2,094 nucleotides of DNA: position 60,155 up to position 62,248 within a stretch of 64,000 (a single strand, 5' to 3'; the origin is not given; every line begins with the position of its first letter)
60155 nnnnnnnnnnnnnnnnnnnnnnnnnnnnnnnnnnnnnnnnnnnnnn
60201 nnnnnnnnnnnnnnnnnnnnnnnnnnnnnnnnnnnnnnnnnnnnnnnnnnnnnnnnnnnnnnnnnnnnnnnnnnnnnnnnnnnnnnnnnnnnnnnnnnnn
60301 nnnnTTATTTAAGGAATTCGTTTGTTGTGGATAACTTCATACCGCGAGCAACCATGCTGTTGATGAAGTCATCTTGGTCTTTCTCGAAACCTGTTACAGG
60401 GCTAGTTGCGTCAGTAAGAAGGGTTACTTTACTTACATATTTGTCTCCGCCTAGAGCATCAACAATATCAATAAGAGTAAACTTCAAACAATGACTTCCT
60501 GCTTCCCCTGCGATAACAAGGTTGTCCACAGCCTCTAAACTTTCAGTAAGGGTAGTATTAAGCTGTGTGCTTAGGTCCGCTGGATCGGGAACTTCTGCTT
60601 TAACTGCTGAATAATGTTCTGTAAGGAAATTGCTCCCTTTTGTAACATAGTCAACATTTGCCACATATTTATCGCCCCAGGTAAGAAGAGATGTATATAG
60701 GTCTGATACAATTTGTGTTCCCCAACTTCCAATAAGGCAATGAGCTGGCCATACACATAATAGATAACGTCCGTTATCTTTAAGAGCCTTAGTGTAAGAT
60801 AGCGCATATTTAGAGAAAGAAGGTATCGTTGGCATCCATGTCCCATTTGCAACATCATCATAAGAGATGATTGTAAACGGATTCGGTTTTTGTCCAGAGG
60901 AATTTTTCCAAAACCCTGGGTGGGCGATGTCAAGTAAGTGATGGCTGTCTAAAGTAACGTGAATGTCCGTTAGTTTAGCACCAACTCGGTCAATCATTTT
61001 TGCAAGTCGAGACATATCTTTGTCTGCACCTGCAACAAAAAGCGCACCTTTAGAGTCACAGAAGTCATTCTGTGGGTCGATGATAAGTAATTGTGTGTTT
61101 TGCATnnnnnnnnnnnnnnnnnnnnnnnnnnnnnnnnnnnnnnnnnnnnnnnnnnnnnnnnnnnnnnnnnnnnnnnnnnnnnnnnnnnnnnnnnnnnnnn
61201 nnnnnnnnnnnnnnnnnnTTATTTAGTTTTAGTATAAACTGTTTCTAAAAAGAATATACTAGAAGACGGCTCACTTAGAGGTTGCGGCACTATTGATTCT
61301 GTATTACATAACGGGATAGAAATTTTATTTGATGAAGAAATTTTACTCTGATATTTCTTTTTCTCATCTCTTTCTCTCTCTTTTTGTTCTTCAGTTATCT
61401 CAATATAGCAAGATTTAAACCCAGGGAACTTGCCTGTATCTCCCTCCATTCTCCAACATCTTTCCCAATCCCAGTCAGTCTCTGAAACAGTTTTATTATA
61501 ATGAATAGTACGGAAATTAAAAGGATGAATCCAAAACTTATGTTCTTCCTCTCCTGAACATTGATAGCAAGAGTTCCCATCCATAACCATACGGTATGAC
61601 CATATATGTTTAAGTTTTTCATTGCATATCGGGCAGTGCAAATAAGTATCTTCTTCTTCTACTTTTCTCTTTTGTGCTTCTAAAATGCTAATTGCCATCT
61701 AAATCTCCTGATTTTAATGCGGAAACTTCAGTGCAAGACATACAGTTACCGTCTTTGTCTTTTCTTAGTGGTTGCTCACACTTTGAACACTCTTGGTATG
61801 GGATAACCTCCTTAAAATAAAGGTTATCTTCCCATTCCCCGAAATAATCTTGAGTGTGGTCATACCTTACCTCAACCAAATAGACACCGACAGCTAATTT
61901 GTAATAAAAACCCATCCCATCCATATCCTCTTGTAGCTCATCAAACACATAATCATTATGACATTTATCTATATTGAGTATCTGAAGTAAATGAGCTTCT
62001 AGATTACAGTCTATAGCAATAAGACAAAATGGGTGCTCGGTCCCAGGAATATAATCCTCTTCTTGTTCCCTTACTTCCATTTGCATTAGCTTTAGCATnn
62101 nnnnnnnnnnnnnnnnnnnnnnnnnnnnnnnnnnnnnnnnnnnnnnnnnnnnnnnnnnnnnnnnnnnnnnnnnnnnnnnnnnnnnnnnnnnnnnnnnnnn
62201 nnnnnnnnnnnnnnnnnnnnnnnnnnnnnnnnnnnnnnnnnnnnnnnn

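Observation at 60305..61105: Phage-encoded PncA-type nicotinamidase as first gene of the operon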

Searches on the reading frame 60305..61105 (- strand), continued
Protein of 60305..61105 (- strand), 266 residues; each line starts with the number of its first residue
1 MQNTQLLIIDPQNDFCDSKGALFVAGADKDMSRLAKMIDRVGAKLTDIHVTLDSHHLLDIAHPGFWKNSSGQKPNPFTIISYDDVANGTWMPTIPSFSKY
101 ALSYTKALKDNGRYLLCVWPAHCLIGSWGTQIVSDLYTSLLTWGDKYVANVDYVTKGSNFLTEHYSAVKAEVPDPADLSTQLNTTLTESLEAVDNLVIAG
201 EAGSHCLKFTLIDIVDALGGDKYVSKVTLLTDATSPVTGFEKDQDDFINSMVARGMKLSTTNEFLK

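Call 95: search_protein_families(library=pfam, proteins=[P0361, P0398, P0448, P0456, P0503, P0373, P0441], max_evalue=0.001)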
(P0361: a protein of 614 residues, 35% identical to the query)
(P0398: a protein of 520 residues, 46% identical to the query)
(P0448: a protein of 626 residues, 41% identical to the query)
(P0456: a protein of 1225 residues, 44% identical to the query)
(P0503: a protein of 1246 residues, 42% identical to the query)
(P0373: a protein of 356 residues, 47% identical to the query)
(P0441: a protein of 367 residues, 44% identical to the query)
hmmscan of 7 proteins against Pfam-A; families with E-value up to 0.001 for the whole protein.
P0361 (614 aa): 1 family
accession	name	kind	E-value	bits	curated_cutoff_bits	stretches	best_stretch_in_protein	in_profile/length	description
PF00857.26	Isochorismatase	-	8.7e-11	42.7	27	0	355-420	2-68/175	Isochorismatase domain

P0398 (520 aa): 1 family
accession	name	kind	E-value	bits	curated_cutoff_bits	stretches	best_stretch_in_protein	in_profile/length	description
PF00857.26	Isochorismatase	-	7.8e-05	23.3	27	0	248-385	3-83/175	Isochorismatase domain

P0448 (626 aa): 1 family
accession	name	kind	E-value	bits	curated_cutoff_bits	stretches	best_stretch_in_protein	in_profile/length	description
PF00857.26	Isochorismatase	-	1.8e-05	25.3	27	0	544-620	101-172/175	Isochorismatase domain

P0456 (1225 aa): 4 families
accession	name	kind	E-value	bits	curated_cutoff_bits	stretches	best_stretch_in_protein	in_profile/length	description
PF12796.13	Ank_2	-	6.1e-07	30.4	27.3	0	206-277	5-72/90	Ankyrin repeats (3 copies)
PF00857.26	Isochorismatase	-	4.5e-05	24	27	0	1144-1178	101-137/175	Isochorismatase domain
PF13606.12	Ank_3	-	0.0005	20.7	22.3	0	176-198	2-24/30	Ankyrin repeat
PF13637.12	Ank_4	-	0.00088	20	22.7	0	298-315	23-40/50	Ankyrin repeats (many copies)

P0503 (1246 aa): 6 families
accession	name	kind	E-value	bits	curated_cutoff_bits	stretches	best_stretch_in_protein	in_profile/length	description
PF12796.13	Ank_2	-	4.9e-16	59.5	27.3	1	801-888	14-87/90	Ankyrin repeats (3 copies)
PF13606.12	Ank_3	-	3.9e-10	39.4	22.3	0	817-845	2-30/30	Ankyrin repeat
PF00023.36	Ank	-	7.4e-08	32.7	21.1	0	820-847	5-32/33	Ankyrin repeat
PF13637.12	Ank_4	-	1.6e-07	31.9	22.7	0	821-859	1-38/50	Ankyrin repeats (many copies)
PF13857.12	Ank_5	-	2.3e-06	28.3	27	0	143-166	14-37/56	Ankyrin repeats (many copies)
PF00857.26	Isochorismatase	-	5.1e-05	23.9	27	0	1137-1185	107-150/175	Isochorismatase domain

P0373 (356 aa): 1 family
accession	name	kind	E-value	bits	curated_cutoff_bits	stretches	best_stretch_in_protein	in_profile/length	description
PF00857.26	Isochorismatase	-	6.3e-06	26.8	27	0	270-329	97-153/175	Isochorismatase domain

P0441 (367 aa): 0 families

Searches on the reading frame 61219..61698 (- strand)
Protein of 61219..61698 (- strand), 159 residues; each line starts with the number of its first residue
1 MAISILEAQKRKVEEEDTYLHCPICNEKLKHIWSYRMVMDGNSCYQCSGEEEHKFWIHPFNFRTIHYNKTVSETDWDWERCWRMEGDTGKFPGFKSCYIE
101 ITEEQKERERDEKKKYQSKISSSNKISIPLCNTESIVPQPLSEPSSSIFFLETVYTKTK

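Call 3: search_protein_families(library=pfam, proteins=[window:61219-61698:-], max_evalue=0.1)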
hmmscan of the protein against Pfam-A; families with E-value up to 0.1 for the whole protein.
window:61219-61698:- (159 aa): 1 family
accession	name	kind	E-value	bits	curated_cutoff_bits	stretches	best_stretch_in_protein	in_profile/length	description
PF14471.11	DUF4428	-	0.0026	18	27.8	1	21-50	1-29/51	Domain of unknown function (DUF4428)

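Call 11: search_protein_families(library=ncbifam, proteins=[window:61219-61698:-], max_evalue=0.1)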
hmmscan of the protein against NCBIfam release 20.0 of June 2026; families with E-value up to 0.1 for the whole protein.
window:61219-61698:- (159 aa): 0 families

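Call 12: search_protein_families(library=phrogs, proteins=[window:61219-61698:-], max_evalue=0.01)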
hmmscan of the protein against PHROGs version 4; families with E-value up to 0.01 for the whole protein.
window:61219-61698:- (159 aa): 0 families

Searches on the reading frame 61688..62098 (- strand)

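Call 3: search_protein_families(library=pfam, proteins=[window:61688-62098:-], max_evalue=0.1)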
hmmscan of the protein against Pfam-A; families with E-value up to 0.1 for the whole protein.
window:61688-62098:- (136 aa): 1 family
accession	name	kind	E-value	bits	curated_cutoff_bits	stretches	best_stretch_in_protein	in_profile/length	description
PF03503.18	Chlam_OMP3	-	0.063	14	25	1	103-123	25-44/54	Chlamydia cysteine-rich outer membrane protein 3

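Call 11: search_protein_families(library=ncbifam, proteins=[window:61688-62098:-], max_evalue=0.1)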
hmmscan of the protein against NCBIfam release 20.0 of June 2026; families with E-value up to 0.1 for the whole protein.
window:61688-62098:- (136 aa): 0 families

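Call 12: search_protein_families(library=phrogs, proteins=[window:61688-62098:-], max_evalue=0.01)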
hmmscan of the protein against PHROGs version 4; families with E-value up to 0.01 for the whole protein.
window:61688-62098:- (136 aa): 0 families
